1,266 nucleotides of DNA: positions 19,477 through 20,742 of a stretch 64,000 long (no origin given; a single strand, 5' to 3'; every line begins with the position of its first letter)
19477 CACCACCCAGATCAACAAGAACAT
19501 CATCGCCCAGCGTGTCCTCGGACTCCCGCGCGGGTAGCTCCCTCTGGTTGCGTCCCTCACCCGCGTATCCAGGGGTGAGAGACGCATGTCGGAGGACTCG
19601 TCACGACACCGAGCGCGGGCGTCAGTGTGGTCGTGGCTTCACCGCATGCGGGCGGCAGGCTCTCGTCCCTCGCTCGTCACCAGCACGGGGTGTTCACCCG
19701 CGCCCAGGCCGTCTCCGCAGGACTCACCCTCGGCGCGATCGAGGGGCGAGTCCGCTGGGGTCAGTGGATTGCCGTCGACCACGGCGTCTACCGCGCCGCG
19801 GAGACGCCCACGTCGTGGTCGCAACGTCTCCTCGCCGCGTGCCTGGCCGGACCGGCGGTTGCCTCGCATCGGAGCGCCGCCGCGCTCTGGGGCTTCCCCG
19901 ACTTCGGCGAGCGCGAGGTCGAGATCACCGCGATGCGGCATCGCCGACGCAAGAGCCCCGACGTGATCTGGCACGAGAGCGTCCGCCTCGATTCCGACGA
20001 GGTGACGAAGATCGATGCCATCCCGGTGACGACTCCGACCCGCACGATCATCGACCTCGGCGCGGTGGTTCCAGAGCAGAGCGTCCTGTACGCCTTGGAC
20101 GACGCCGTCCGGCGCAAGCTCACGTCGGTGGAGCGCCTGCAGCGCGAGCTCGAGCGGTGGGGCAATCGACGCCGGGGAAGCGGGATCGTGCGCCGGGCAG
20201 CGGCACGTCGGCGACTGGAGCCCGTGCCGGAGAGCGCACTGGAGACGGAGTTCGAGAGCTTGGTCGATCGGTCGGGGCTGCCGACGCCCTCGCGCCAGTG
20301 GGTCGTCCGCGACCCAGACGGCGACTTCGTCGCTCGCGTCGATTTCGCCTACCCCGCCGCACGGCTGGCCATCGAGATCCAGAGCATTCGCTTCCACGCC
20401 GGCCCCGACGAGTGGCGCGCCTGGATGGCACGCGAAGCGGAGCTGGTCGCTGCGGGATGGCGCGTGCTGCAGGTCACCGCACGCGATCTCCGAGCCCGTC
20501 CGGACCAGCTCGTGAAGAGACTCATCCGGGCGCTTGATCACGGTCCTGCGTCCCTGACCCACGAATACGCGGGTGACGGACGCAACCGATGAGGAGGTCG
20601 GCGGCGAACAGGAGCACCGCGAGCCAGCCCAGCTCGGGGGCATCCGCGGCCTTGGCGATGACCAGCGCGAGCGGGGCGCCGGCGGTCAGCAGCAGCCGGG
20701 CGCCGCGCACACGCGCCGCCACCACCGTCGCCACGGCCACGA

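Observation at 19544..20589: Single wHTH-DUF559 gene bracketed by outward-facing inverted copies of a dispersed 43-bp hairpin repeat (REPtron / IS-MITE-like unit with a non-transposase protein)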

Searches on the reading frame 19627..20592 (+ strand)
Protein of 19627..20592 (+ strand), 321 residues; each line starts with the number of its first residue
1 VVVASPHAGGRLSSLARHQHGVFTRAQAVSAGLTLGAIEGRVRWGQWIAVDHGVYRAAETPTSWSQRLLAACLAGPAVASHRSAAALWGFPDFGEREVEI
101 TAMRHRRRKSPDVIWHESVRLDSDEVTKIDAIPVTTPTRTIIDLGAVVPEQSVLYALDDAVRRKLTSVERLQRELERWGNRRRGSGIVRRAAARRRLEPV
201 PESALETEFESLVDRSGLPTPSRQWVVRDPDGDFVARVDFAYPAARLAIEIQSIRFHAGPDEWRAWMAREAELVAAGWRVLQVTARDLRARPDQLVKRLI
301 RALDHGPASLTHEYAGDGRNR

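Call 4: search_protein_families(library=pfam, proteins=[window:19627-20592:+], max_evalue=0.01)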
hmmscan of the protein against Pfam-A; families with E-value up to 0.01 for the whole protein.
window:19627-20592:+ (321 aa): 3 families
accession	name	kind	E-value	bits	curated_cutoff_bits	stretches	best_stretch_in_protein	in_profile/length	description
PF18741.7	MTES_1575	-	6.8e-07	29.7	38.2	1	239-303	28-96/96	REase_MTES_1575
PF13338.12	AbiEi_4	-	8.2e-05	23.1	25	1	11-57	2-48/49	Transcriptional regulator, AbiEi antitoxin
PF09407.15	AbiEi_1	-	0.00063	20.4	22.2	1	72-176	13-126/142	AbiEi antitoxin C-terminal domain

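Call 7: find_encoding_contigs(protein=window:19627-20592:+, flank=10000, max_places=10)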
Protein window:19627-20592:+ (321 aa): no gene with exactly this product is on record in the collection.

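Call 8: find_homologous_proteins(query=window:19627-20592:+)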
Query window:19627-20592:+ (321 aa): 642 proteins with E <= 0.001 among 8000 candidates; the best 120 are listed.
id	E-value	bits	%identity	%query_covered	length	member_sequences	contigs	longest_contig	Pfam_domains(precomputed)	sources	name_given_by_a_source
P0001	5.6e-205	698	99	100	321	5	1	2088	PF18741.8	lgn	-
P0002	8.0e-166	569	82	99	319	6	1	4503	PF18741.8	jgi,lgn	jgi:very-short-patch-repair endonuclease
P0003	1.8e-159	548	79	99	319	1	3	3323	PF13338.13,PF18741.8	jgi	jgi:very-short-patch-repair endonuclease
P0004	5.2e-149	514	77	97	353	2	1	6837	PF13338.13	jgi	-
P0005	2.3e-142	492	76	91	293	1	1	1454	-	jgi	jgi:hypothetical protein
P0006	3.6e-118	412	63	99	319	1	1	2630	PF04480.19,PF18741.8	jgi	jgi:very-short-patch-repair endonuclease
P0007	7.8e-114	398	61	99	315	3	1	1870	PF04480.19,PF18741.8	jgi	jgi:very-short-patch-repair endonuclease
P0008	9.1e-114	398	60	97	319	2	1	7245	PF04480.19,PF13338.13,PF18741.8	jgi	-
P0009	2.3e-113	397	61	99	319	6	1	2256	PF04480.19,PF18741.8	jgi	jgi:very-short-patch-repair endonuclease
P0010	5.2e-112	392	59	99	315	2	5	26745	PF04480.19,PF18741.8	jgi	jgi:very-short-patch-repair endonuclease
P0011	1.4e-111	391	60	99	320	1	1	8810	PF04480.19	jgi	-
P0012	2.0e-111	390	60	97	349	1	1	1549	PF04480.19,PF18741.8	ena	-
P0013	2.4e-111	390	59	98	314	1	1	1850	PF04480.19,PF13338.13,PF18741.8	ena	-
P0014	5.0e-111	389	61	99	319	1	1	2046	PF04480.19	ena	-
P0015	9.7e-110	385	60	98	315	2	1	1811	PF04480.19,PF13338.13,PF18741.8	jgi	jgi:very-short-patch-repair endonuclease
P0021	1.0e-103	365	59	96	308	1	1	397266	-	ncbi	-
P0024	4.2e-102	360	58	93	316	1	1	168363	PF04480.19,PF13338.13,PF18741.8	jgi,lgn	-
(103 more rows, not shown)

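Call 10: find_encoding_contigs(protein=P0001, flank=10000)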
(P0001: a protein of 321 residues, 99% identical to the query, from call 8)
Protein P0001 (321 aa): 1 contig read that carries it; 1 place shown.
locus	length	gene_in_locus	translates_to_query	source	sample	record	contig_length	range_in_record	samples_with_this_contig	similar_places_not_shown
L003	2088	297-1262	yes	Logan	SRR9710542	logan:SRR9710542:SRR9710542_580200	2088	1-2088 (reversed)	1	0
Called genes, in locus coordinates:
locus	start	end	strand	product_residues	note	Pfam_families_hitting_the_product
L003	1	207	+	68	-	?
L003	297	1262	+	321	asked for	PF18741:MTES_1575 (weak)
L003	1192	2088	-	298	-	?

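Call 11: find_encoding_contigs(protein=P0002, flank=10000)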
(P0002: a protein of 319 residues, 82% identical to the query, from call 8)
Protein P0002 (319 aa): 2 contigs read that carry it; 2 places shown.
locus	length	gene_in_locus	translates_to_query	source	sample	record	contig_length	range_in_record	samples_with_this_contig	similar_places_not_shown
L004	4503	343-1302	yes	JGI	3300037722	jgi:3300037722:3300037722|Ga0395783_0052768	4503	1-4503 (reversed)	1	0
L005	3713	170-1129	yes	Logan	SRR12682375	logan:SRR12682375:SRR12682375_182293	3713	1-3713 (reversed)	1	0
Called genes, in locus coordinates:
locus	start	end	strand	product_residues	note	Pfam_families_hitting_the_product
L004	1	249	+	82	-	?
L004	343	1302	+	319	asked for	PF18741:MTES_1575 (weak)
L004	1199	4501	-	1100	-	?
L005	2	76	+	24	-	?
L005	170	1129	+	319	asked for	PF18741:MTES_1575 (weak)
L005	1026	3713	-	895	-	?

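Call 12: find_encoding_contigs(protein=P0004, flank=10000)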
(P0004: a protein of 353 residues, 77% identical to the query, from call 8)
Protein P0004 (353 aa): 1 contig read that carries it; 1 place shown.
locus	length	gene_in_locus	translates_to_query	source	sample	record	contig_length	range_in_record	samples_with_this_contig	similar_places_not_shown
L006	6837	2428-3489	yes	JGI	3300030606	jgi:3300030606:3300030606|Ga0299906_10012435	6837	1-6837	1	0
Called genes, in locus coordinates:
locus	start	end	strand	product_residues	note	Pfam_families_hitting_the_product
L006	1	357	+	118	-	?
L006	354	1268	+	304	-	PF02775:TPP_enzyme_C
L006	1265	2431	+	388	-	PF02771:Acyl-CoA_dh_N, PF02770:Acyl-CoA_dh_M, PF00441:Acyl-CoA_dh_1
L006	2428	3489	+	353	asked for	PF13338:AbiEi_4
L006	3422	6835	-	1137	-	?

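Call 21: find_encoding_contigs(protein=P0010, flank=6000, max_places=5)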
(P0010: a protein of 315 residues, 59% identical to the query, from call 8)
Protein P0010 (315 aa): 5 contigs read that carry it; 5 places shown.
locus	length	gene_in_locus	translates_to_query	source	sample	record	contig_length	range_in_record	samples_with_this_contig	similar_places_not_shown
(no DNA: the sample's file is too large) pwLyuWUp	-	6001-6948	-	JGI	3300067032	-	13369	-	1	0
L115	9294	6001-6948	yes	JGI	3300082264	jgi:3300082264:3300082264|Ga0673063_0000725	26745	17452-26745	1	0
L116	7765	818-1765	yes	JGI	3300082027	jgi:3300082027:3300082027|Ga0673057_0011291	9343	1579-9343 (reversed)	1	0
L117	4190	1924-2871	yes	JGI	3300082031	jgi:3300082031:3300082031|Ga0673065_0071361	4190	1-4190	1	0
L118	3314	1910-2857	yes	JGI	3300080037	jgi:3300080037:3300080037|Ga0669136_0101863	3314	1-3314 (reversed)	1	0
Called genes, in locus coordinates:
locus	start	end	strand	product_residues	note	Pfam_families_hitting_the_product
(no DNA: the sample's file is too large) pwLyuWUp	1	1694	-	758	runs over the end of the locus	PF00501:AMP-binding, PF13193:AMP-binding_C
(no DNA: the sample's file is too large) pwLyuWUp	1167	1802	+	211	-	PF00440:TetR_N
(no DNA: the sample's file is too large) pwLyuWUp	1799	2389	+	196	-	PF01558:POR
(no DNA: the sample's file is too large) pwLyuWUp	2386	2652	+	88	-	PF14697:Fer4_21 (faint), PF00037:Fer4 (faint), PF12797:Fer4_2 (faint), PF12837:Fer4_6 (faint), PF13237:Fer4_10 (faint), PF12800:Fer4_4 (faint), PF12838:Fer4_7, PF13187:Fer4_9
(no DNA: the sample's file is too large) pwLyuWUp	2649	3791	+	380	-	PF02776:TPP_enzyme_N (weak), PF01855:POR_N, PF17147:PFOR_II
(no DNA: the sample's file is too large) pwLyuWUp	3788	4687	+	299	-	PF02775:TPP_enzyme_C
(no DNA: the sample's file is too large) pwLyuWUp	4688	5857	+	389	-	PF02771:Acyl-CoA_dh_N, PF02770:Acyl-CoA_dh_M, PF00441:Acyl-CoA_dh_1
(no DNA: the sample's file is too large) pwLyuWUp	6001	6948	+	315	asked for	PF04480:DUF559, PF18741:MTES_1575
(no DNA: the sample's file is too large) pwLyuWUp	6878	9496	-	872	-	?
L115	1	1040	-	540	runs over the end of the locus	PF00501:AMP-binding, PF13193:AMP-binding_C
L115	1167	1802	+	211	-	PF00440:TetR_N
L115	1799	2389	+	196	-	PF01558:POR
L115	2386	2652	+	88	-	PF14697:Fer4_21 (faint), PF00037:Fer4 (faint), PF12797:Fer4_2 (faint), PF12837:Fer4_6 (faint), PF13237:Fer4_10 (faint), PF12800:Fer4_4 (faint), PF12838:Fer4_7, PF13187:Fer4_9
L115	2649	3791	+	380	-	PF02776:TPP_enzyme_N (weak), PF01855:POR_N, PF17147:PFOR_II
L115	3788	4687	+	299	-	PF02775:TPP_enzyme_C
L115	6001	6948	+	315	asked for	PF04480:DUF559, PF18741:MTES_1575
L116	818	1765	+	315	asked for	PF04480:DUF559, PF18741:MTES_1575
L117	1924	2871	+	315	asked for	PF04480:DUF559, PF18741:MTES_1575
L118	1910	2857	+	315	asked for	PF04480:DUF559, PF18741:MTES_1575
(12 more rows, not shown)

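Call 22: find_encoding_contigs(protein=P0021, flank=6000, max_places=3)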
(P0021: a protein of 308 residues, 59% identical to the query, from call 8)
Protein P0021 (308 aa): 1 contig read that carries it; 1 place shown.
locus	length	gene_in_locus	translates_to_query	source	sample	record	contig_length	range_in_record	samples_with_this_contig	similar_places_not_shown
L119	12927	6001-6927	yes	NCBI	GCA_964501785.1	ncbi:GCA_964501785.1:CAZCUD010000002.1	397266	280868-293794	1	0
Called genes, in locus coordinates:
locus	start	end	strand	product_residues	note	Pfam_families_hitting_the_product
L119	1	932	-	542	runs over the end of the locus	PF00501:AMP-binding, PF13193:AMP-binding_C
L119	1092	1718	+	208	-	PF00440:TetR_N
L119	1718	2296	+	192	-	PF01558:POR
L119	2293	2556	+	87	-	PF14697:Fer4_21 (weak), PF25160:LdpA_Fe-S-bd (faint), PF00037:Fer4 (faint), PF12797:Fer4_2 (faint), PF12837:Fer4_6 (faint), PF13237:Fer4_10 (faint), PF12838:Fer4_7, PF13187:Fer4_9, +1 more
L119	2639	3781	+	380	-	PF02776:TPP_enzyme_N (weak), PF01855:POR_N, PF17147:PFOR_II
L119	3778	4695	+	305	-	PF02775:TPP_enzyme_C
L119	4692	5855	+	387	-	PF02771:Acyl-CoA_dh_N, PF02770:Acyl-CoA_dh_M, PF00441:Acyl-CoA_dh_1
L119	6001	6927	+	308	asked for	-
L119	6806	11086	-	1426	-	PF11847:GT-C_AftD, PF00754:F5_F8_type_C, PF22633:F5_F8_type_C_2 (weak), PF24607:CBM_AftD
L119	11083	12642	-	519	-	PF13231:PMT_2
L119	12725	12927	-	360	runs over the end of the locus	PF01636:APH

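Call 23: find_encoding_contigs(protein=P0024, flank=6000, max_places=3)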
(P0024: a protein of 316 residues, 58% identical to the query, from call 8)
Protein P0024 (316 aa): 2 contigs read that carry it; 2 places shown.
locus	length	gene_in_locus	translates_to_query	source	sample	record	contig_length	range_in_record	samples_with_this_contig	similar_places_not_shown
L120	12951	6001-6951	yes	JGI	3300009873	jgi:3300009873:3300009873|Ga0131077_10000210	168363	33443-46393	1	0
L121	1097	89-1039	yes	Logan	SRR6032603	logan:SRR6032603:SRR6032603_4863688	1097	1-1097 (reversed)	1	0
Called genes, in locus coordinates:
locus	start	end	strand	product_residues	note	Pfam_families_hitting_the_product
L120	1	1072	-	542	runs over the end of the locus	PF00501:AMP-binding, PF13193:AMP-binding_C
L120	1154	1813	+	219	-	PF00440:TetR_N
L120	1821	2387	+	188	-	PF01558:POR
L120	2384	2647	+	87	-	PF14697:Fer4_21 (faint), PF12797:Fer4_2 (faint), PF00037:Fer4 (weak), PF12837:Fer4_6 (weak), PF13237:Fer4_10 (weak), PF13459:Fer4_15 (faint), PF12838:Fer4_7, PF13187:Fer4_9, +1 more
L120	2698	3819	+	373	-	PF01855:POR_N, PF02776:TPP_enzyme_N (faint), PF17147:PFOR_II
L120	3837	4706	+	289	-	PF02775:TPP_enzyme_C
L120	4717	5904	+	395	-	PF02771:Acyl-CoA_dh_N, PF02770:Acyl-CoA_dh_M, PF00441:Acyl-CoA_dh_1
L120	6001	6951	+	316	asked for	PF13338:AbiEi_4, PF18741:MTES_1575, PF04480:DUF559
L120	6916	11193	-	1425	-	PF11847:GT-C_AftD, PF00754:F5_F8_type_C (weak), PF24607:CBM_AftD (weak)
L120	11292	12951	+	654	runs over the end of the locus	PF25230:DUF7846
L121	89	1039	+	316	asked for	PF13338:AbiEi_4, PF18741:MTES_1575, PF04480:DUF559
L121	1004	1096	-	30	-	?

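Call 27: find_related_loci(query=A2, collection=genome_contigs, flank=10000)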
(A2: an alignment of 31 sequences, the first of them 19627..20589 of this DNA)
Query A2 (321 aa) in genome_contigs; peptide patterns used: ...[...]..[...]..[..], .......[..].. (x = any residue, [..] = any of these).
255 stretches matched a pattern; 139 encode a relative of the query (tblastn E <= 1e-3); the best 80 are kept; 80 distinct loci.
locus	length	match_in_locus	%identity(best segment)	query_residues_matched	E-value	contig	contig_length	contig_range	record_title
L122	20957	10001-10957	61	3-321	3e-117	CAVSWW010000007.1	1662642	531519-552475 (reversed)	MAG: uncultured Acidimicrobiia bacterium isolate MFD05567.bin.2.50 genome assembly, contig: contig_26433, whole genome s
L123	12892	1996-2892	59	12-310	3e-107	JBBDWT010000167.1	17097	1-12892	MAG: Acidimicrobiia bacterium isolate LejiaD_71_17 Lejia_D_5337_length_17097_cov_9, whole genome shotgun sequence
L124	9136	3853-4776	58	12-319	1e-95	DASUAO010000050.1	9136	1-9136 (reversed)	MAG TPA_asm: Acidimicrobiia bacterium isolate SMAG_U2497 k141_485857, whole genome shotgun sequence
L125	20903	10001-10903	60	3-303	6e-93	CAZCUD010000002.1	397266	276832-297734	MAG TPA_asm: uncultured Bifidobacteriaceae bacterium isolate binchicken_co179_372 genome assembly, contig: NODE_75_lengt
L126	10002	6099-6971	52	12-304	8e-83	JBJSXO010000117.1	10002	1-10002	MAG: Actinomycetota bacterium isolate samp_4435_metabat2_4 samp_4435_800676, whole genome shotgun sequence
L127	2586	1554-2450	50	4-303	8e-84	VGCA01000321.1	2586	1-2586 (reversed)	MAG: Actinomycetota bacterium isolate K_Offshore_80m_m2_056 K_Offshore_80m_m2_056_Ga0194132_10064898, whole genome shotg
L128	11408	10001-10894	51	12-307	9e-80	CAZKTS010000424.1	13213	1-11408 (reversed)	MAG TPA_asm: uncultured Bifidobacteriaceae bacterium isolate binchicken_co200_78 genome assembly, contig: k141_684178, w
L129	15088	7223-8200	49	11-321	3e-75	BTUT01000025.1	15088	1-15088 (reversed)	MAG: Acidimicrobiia bacterium AMX-MBFR-46 DNA, sequence025, whole genome shotgun sequence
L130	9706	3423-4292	46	7-296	2e-72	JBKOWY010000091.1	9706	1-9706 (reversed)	MAG: Actinomycetota bacterium isolate GM_EKS_MAG_00003 GM_EKS_000000300369, whole genome shotgun sequence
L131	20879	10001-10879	47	12-303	2e-71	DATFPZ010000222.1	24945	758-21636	MAG TPA_asm: Acidimicrobiia bacterium isolate SMAG_U9316 k141_1228196, whole genome shotgun sequence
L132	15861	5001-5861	48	12-297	6e-71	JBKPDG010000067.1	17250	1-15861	MAG: Actinomycetota bacterium isolate GB_EKS_MAG_00030 GB_EKS_000001377046, whole genome shotgun sequence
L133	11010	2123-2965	48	12-293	2e-70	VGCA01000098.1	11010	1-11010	MAG: Actinomycetota bacterium isolate K_Offshore_80m_m2_056 K_Offshore_80m_m2_056_Ga0194132_10011907, whole genome shotg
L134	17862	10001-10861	49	12-299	1e-70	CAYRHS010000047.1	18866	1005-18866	MAG TPA_asm: uncultured Burkholderiales bacterium isolate SRP214966_co7_265 genome assembly, contig: NODE_2214_length_18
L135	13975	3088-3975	46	8-303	2e-68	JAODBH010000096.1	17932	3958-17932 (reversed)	MAG: Actinomycetes bacterium isolate RYN_53 scaffold_2896634, whole genome shotgun sequence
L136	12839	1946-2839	44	8-302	4e-66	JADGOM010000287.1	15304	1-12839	MAG: Acidimicrobiia bacterium isolate Chersky_534 k127_24945795, whole genome shotgun sequence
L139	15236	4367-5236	45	12-302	2e-64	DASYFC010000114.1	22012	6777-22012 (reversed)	MAG TPA_asm: Acidimicrobiia bacterium isolate SMAG_U5003 k141_4008707, whole genome shotgun sequence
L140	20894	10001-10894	47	12-308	4e-56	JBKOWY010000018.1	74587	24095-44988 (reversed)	MAG: Actinomycetota bacterium isolate GM_EKS_MAG_00003 GM_EKS_000000389003, whole genome shotgun sequence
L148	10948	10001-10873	37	12-299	6e-42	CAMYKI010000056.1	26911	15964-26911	MAG: uncultured Acidimicrobiaceae bacterium isolate FCS_M_Acidobacteriota_18 genome assembly, contig: scaffold_2494, who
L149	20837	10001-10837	36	16-292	3e-40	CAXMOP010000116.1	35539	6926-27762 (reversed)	MAG: uncultured Kiloniellales bacterium isolate 07C-BC-St04_bin.11.orig genome assembly, contig: k141_2772469, whole gen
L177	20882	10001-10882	33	12-302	7e-24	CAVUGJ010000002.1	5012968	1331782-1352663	MAG: uncultured Microthrixaceae bacterium isolate MFD04967.bin.2.129 genome assembly, contig: contig_5450, whole genome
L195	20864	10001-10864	29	11-300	8e-19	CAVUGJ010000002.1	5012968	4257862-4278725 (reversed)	MAG: uncultured Microthrixaceae bacterium isolate MFD04967.bin.2.129 genome assembly, contig: contig_5450, whole genome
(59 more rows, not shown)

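Call 37: search_solved_structures(query=A2, max_evalue=1, show_alignments=3)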
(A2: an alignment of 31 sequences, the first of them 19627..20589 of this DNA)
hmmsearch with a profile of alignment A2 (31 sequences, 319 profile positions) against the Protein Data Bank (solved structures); distinct sequences matched with E-value up to 1: 6.
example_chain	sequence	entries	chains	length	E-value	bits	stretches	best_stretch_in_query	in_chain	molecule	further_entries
3hrl_A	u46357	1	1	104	2e-05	26.9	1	229-305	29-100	Endonuclease-Like Protein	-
3r3p_A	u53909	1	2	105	0.00037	22.7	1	242-301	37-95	Mobile intron protein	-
4oky_C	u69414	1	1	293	0.11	14.6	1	237-298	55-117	Restriction endonuclease PvuRts1 I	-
4oq2_A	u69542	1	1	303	0.12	14.5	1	237-298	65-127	Restriction endonuclease PvuRts1 I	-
5t5s_A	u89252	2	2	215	0.41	12.7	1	130-182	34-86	Alanine--tRNA ligase, cytoplasmic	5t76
8iuf_QK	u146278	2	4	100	0.88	11.6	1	228-263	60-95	Ubiquinol-cytochrome-C reductase complex subunit IX, mitochondrial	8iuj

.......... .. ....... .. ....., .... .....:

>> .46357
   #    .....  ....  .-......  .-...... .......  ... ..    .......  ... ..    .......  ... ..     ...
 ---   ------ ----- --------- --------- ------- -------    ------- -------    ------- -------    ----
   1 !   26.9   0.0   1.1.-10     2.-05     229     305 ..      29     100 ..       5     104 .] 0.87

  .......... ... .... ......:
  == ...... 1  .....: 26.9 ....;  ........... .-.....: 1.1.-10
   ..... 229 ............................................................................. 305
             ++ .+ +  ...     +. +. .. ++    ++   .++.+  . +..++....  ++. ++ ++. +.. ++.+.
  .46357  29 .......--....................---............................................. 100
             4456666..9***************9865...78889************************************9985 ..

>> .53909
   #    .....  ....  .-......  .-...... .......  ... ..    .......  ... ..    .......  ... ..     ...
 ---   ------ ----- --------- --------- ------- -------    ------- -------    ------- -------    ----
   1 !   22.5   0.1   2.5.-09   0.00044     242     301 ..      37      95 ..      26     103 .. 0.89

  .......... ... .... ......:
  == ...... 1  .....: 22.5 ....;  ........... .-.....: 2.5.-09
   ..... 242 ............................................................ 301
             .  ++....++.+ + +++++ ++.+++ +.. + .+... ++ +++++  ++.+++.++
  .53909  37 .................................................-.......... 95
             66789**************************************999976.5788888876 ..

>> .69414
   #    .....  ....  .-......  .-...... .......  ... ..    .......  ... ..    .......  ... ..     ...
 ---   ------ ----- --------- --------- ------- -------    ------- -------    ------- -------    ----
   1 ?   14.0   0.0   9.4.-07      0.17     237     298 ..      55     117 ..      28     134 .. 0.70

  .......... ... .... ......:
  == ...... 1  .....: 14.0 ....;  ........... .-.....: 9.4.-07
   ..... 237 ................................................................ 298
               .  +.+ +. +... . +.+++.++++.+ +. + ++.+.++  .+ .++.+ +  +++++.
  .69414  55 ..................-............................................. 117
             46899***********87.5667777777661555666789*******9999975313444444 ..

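Call 43: predict_structure(alignment_id=A2)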
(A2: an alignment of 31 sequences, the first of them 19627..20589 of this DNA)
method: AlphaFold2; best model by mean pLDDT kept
length: 321 residues; sequences in the alignment: 31
mean_pLDDT: 87.2   pTM: 0.80
mean pLDDT of the five models: 87.2, 87.2, 86.6, 86.1, 85.5
residues with pLDDT >= 90: 211; 70-90: 75; 50-70: 19; < 50: 16
segments of 3 or more residues with pLDDT < 50: 308-321
pLDDT, mean of each block of 10 residues (from residue 1): 67 90 94 94 94 91 94 90 96 92 72 81 91 95 94 95 95 89 89 86 92 93 92 94 94 68 86 93 93 96 67 42 33
secondary structure, 60 per line:
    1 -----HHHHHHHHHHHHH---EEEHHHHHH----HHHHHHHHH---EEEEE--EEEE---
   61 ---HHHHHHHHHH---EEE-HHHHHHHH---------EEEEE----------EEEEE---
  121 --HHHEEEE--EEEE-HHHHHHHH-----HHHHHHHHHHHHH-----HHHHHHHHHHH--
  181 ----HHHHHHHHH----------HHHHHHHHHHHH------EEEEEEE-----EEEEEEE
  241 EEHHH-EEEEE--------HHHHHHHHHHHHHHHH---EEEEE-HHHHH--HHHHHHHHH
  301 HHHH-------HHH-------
elements in order: H6-18 E22-24 H25-30 H35-43 E47-51 E54-57 H64-73 E77-79 H81-88 E98-102 E113-117 E126-129 E132-135 H137-144 H150-162 H168-178 H185-193 H204-215 E222-228 E234-242 E247-251 H260-275 E279-283 H285-289 H292-304
